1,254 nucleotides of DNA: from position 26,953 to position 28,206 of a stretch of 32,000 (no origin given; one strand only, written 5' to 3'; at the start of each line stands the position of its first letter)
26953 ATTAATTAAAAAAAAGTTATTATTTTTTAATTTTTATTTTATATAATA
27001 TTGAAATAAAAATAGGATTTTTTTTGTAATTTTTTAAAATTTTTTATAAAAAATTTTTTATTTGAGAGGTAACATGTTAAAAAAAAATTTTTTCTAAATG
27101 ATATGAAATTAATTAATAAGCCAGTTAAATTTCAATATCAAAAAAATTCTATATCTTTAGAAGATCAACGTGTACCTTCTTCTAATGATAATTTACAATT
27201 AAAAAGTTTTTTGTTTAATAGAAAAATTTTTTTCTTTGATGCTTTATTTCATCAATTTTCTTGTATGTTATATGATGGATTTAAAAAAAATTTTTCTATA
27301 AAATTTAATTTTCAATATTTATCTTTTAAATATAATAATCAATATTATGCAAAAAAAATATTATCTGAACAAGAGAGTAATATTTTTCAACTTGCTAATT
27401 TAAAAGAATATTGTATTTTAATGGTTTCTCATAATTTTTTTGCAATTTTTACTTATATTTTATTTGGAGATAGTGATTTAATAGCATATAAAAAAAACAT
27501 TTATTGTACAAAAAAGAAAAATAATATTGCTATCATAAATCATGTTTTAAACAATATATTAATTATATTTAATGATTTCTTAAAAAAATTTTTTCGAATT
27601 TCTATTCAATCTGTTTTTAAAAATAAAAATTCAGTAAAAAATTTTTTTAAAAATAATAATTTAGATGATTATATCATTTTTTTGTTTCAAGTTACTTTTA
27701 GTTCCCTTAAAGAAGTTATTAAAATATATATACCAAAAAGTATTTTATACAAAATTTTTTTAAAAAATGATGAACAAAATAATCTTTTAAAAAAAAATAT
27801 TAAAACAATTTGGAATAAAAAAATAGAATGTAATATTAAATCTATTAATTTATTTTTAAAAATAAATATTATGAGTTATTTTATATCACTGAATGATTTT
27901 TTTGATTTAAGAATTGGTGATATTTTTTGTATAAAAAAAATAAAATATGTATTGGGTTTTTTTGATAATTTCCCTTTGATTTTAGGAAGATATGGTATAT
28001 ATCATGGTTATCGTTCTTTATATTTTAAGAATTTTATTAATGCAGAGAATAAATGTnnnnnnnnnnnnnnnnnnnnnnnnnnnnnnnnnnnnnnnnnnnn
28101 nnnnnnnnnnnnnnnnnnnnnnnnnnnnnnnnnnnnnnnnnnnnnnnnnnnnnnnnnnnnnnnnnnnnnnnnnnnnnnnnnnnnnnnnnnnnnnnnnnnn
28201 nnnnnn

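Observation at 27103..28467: fliM and fliN fused into a single ORF, an injectisome SctQ-like C-ring gene with the ancestral fliN ATG kept in frame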

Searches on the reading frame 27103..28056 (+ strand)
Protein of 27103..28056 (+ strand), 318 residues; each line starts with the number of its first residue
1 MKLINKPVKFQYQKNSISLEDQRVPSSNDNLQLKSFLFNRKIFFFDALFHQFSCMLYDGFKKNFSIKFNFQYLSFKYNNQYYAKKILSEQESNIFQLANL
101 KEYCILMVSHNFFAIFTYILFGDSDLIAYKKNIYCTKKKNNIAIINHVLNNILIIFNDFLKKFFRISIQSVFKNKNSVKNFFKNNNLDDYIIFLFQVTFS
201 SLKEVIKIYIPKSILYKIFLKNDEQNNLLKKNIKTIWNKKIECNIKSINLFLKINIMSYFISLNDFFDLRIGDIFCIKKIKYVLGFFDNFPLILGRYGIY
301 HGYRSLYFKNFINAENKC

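Call 4: search_protein_families(library=ncbifam, proteins=[window:27103-28056:+], max_evalue=1)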
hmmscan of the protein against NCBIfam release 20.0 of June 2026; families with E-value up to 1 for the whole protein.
window:27103-28056:+ (318 aa): 1 family
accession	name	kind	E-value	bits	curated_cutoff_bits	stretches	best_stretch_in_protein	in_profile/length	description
TIGR01397.1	fliM_switch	equivalog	3e-10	39.8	219.6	1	82-279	90-284/320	flagellar motor switch protein FliM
